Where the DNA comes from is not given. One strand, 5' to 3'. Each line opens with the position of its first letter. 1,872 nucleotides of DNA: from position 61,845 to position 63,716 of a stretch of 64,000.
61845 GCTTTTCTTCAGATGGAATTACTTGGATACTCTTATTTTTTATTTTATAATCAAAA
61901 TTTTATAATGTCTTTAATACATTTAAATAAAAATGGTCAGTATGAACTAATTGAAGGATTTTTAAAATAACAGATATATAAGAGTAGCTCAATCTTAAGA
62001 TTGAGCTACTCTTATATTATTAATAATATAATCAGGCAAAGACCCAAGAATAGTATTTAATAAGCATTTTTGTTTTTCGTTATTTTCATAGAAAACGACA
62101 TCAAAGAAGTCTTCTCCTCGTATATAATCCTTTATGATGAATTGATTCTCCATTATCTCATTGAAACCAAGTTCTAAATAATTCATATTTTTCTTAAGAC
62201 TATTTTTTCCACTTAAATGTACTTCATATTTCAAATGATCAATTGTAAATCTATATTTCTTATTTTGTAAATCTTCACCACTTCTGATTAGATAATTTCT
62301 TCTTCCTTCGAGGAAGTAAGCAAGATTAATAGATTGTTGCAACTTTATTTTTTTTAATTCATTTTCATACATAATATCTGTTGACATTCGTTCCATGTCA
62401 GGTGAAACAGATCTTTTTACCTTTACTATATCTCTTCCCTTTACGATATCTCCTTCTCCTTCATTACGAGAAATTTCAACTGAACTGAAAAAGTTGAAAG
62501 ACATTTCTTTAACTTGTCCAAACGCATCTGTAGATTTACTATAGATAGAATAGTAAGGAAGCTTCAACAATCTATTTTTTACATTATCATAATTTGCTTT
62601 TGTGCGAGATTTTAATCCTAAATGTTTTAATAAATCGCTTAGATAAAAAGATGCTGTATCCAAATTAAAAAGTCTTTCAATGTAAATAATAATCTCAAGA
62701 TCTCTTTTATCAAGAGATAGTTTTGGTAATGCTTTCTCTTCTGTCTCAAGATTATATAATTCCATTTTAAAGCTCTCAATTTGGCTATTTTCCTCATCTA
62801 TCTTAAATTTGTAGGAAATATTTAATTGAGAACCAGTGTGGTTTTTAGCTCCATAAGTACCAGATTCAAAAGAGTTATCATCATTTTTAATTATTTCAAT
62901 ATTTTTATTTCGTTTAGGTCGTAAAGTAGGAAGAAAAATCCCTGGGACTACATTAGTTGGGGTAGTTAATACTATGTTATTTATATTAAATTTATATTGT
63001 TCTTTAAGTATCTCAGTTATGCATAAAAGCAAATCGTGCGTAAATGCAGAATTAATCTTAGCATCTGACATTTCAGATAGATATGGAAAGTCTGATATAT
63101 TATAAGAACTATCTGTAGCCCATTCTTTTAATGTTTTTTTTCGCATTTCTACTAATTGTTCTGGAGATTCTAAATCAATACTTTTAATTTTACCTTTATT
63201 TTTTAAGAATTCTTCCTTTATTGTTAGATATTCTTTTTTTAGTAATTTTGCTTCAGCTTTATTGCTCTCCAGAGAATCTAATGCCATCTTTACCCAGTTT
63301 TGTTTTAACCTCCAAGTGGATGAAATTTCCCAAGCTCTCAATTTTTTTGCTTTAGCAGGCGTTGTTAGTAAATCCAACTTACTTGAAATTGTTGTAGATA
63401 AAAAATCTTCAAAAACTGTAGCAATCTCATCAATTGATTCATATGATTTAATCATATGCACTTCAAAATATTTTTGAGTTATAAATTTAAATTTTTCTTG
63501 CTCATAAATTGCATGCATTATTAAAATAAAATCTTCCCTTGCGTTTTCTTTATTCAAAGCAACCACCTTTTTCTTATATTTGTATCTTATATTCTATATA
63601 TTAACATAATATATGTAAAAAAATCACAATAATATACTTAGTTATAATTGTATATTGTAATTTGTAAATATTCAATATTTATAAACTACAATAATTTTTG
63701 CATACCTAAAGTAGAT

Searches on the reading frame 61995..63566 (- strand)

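Call 42: search_protein_families(library=phrogs, proteins=[window:61995-63566:-], max_evalue=0.001)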
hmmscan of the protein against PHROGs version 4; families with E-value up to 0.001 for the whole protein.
window:61995-63566:- (523 aa): 1 family
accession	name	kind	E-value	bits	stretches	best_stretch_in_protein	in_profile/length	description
phrog_13763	-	unknown function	3.8e-155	518.6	1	11-517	17-520/522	-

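Call 43: search_protein_families(library=pfam, proteins=[window:61995-63566:-], max_evalue=0.001)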
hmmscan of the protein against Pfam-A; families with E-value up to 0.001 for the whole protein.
window:61995-63566:- (523 aa): 0 families
